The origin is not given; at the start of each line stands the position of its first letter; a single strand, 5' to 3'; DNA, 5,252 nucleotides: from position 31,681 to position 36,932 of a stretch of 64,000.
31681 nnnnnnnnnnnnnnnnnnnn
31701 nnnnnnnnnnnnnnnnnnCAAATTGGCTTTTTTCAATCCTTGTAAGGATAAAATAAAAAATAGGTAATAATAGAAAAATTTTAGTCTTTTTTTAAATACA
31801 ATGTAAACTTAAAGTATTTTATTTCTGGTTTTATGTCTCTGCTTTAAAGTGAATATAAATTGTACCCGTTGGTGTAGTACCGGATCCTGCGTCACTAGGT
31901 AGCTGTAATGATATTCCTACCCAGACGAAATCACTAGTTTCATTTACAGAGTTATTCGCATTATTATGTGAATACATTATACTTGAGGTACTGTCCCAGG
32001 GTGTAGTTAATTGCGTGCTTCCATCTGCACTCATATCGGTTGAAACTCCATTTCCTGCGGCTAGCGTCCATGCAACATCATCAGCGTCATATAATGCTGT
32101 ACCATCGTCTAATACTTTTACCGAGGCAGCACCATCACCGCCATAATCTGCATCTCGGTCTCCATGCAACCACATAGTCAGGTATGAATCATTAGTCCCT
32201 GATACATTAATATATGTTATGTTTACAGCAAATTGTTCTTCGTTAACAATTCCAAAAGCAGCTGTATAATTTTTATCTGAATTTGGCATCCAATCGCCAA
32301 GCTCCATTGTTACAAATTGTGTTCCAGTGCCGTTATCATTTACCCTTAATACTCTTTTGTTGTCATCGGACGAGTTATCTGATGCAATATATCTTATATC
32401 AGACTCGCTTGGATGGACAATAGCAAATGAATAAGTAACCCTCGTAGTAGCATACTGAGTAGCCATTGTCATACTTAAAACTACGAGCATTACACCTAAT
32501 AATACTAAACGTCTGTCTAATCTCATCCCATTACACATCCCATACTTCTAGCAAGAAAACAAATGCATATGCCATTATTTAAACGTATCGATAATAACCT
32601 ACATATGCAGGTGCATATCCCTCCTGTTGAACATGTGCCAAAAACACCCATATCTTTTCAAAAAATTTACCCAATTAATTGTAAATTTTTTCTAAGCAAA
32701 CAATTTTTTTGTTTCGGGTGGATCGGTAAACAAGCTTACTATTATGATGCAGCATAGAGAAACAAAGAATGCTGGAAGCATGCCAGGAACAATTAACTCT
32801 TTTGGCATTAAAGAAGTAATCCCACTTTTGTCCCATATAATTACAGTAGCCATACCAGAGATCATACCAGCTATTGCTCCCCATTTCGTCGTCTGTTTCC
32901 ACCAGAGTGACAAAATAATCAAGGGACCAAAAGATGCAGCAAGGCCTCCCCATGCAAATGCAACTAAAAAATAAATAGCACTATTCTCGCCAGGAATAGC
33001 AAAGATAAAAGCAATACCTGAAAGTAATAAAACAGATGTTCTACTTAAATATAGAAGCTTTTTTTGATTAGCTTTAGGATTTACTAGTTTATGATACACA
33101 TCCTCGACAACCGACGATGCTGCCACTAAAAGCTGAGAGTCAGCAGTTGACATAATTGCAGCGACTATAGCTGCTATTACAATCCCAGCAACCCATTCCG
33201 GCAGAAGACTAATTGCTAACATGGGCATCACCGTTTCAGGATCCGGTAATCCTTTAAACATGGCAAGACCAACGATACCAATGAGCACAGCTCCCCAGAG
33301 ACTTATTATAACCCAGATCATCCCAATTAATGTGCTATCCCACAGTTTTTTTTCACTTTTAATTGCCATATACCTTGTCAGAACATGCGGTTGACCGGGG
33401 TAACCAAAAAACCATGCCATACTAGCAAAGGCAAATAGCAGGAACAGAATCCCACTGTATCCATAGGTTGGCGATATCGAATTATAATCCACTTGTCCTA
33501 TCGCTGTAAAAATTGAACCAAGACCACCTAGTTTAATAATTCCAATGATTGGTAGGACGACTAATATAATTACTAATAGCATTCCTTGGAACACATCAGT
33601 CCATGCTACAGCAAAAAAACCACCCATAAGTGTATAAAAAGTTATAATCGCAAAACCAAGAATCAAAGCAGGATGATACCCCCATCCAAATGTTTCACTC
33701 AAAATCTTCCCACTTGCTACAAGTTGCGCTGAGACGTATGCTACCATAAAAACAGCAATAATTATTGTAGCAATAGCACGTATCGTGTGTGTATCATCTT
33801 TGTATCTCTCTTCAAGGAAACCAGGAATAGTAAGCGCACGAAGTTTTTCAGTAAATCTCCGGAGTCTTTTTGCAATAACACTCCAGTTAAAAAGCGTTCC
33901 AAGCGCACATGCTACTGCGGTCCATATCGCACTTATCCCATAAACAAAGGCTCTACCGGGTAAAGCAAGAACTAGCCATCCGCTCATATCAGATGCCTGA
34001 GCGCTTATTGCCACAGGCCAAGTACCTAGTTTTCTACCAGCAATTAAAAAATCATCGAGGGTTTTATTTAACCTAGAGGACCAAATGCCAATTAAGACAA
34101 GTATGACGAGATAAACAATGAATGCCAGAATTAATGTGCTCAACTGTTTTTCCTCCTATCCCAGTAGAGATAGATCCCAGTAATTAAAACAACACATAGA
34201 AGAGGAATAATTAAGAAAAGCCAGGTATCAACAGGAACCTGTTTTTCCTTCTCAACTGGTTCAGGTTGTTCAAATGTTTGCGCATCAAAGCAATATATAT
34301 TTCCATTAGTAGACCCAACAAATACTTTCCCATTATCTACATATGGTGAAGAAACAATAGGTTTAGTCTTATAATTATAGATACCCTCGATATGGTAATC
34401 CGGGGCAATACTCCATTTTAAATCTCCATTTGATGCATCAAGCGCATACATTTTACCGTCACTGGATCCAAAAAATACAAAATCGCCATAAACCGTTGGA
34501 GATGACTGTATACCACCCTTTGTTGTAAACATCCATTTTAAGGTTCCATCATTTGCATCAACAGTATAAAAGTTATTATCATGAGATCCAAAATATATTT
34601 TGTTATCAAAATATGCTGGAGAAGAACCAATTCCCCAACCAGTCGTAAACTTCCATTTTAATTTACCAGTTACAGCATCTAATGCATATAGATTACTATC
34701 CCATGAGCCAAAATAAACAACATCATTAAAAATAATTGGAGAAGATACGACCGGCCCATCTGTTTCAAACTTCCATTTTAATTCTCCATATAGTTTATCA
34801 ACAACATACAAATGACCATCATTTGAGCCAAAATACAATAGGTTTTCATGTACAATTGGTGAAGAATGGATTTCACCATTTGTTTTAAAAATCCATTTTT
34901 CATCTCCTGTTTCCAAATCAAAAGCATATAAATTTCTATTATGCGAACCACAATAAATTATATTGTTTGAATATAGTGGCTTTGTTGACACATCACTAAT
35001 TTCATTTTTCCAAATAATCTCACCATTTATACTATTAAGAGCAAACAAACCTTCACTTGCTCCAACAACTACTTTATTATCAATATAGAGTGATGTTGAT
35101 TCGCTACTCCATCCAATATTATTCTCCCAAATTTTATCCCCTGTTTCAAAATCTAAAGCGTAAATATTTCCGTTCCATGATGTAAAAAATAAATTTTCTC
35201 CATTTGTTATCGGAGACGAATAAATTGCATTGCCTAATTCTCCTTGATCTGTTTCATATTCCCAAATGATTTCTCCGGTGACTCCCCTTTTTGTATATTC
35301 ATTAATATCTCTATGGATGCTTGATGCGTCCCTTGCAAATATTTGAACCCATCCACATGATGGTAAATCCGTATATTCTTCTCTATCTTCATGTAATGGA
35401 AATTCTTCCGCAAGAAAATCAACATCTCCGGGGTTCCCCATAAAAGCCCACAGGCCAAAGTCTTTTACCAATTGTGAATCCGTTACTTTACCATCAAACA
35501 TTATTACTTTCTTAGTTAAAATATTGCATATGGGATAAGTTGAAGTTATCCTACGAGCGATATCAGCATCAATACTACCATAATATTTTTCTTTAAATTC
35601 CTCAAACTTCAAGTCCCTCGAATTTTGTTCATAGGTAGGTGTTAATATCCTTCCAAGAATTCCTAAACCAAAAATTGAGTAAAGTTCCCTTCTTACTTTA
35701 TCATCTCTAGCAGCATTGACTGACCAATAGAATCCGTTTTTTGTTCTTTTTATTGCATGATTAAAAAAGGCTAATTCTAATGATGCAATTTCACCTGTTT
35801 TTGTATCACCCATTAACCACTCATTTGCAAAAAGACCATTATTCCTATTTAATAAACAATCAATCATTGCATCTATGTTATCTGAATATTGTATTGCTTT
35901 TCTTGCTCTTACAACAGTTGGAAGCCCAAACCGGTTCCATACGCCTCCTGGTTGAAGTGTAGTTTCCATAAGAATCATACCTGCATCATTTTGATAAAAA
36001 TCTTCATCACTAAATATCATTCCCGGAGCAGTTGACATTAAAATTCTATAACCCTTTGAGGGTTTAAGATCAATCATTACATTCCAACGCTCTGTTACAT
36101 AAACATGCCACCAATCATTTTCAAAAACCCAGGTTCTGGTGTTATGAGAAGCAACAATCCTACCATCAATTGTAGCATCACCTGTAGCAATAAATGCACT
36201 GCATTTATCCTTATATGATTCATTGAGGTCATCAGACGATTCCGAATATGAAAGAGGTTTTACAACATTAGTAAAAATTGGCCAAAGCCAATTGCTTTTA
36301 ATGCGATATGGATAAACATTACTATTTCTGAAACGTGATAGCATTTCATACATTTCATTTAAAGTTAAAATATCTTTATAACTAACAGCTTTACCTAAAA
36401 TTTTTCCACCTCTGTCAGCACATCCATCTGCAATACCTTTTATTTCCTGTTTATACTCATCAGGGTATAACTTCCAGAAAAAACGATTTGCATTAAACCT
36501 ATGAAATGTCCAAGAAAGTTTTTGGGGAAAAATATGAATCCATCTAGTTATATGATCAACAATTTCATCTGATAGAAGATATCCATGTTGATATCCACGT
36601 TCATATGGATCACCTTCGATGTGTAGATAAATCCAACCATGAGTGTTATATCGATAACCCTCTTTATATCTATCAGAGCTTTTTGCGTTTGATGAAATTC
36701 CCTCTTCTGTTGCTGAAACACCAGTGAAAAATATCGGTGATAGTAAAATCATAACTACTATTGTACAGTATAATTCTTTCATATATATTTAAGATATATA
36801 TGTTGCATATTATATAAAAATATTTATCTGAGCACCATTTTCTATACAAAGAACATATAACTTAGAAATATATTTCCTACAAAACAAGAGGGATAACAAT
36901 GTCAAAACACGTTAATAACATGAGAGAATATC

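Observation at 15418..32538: Candidate dedicated peptidase/substrate surface system: three proteins share the post-signal motif TQYxTT[KR]xxYSF next to a SipW-type peptidase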

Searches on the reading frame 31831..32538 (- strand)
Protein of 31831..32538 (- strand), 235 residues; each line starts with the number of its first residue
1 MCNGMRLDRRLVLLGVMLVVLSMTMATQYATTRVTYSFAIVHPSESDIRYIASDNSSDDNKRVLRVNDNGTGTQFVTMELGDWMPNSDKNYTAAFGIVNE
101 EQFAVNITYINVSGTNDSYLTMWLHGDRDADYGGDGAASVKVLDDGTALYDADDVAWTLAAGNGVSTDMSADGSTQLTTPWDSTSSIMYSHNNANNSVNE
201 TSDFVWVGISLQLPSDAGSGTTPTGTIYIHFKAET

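Call 7: search_protein_families(library=pfam, proteins=[window:31831-32538:-], max_evalue=0.01)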
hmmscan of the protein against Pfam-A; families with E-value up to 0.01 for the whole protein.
window:31831-32538:- (235 aa): 0 families

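Call 8: search_protein_families(library=ncbifam, proteins=[window:31831-32538:-], max_evalue=1)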
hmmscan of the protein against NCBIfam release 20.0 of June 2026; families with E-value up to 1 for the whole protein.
window:31831-32538:- (235 aa): 2 families
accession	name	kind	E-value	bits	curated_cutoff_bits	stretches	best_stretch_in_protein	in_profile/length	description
NF040813.1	pro_dh_Thprot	equivalog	0.069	12.2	600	1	90-127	36-71/362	D-proline dehydrogenase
NF038309.1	HisXaaSer_A3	equivalog_domain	0.17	11.7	65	1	9-49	23-63/81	His-Xaa-Ser repeat protein HxsA3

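Call 9: search_protein_families(library=pfam, proteins=[window:31831-32538:-], max_evalue=10)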
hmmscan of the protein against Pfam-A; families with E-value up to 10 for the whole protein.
window:31831-32538:- (235 aa): 0 families

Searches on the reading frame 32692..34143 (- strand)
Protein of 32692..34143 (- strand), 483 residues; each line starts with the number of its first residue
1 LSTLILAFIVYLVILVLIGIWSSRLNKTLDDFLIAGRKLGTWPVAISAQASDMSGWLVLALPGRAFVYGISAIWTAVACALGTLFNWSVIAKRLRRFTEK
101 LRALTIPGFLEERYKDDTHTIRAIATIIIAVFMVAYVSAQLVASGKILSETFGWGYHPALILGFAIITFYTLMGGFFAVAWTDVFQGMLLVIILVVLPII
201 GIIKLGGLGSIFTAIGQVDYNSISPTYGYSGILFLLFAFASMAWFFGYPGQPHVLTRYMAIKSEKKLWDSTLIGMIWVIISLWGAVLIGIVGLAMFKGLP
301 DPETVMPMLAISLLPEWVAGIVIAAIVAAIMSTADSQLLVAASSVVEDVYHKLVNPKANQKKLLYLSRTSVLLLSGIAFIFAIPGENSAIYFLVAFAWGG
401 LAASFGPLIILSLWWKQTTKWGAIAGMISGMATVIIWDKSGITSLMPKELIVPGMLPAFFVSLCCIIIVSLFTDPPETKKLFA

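Call 79: search_protein_families(library=pfam, proteins=[window:32692-34143:-], max_evalue=0.01)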
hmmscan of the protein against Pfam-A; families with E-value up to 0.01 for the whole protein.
window:32692-34143:- (483 aa): 1 family
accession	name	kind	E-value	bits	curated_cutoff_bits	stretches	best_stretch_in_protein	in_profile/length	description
PF00474.23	SSF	-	1e-89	301.7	22.8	1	32-430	1-406/406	Sodium:solute symporter family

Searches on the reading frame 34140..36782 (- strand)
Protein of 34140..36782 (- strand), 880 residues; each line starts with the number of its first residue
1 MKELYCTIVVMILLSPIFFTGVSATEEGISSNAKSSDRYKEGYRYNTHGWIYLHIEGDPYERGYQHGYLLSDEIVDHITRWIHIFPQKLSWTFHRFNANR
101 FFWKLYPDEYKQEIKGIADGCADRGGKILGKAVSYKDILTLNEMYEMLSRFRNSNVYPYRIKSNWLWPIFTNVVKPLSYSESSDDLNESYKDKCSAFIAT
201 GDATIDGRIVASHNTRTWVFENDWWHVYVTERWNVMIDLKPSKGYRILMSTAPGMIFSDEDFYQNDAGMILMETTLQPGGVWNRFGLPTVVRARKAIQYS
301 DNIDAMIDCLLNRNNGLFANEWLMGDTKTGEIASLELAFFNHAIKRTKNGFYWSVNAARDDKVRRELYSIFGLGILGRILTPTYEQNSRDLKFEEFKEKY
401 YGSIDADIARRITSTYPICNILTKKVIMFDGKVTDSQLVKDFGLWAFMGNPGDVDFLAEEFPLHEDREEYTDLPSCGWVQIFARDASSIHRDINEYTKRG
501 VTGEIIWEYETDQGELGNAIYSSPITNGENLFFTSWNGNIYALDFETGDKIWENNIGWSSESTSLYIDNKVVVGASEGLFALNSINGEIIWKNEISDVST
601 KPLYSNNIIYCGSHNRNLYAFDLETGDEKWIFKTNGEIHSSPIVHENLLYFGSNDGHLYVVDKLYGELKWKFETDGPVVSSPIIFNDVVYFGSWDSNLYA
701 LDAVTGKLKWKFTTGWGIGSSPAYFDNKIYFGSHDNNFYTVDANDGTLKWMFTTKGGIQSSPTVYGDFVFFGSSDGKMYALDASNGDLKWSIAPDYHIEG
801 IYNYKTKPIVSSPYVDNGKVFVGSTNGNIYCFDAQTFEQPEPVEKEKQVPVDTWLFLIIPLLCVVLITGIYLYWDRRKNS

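Call 79: search_protein_families(library=pfam, proteins=[window:34140-36782:-], max_evalue=0.01)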
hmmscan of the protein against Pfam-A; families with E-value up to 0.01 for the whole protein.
window:34140-36782:- (880 aa): 8 families
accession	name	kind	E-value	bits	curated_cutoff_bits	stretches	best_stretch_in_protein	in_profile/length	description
PF13570.13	Beta-prop_ACSF4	-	6.9e-66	223.3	133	2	501-686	79-265/329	Beta-alanine-activating enzyme, beta-propeller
PF13360.13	PQQ_2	-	1.1e-56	192.6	27.6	3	685-838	32-190/233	Outer membrane protein assembly factor BamB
PF01011.28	PQQ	-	3e-25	89.4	26.7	3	680-714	51-85/595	Glucose/ethanol/alcohol dehydrogenase, beta-propeller domain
PF04916.18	Phospholip_B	-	1.4e-07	31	27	1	82-326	70-298/487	Phospholipase B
PF25292.1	Beta-prop_CGLA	-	2.9e-06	27.4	26.8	0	653-707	51-107/316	Lambda-carrageenase beta-propeller domain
PF24796.1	WDR55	-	4.9e-05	23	200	0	816-853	190-227/296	WDR55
PF17005.11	WD40_like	-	5.2e-05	23.2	40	0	528-657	53-181/301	WD40-like domain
PF23775.1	Beta-prop_RIG_2nd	-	0.0032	17.4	80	0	605-666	89-149/278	RIG second beta-propeller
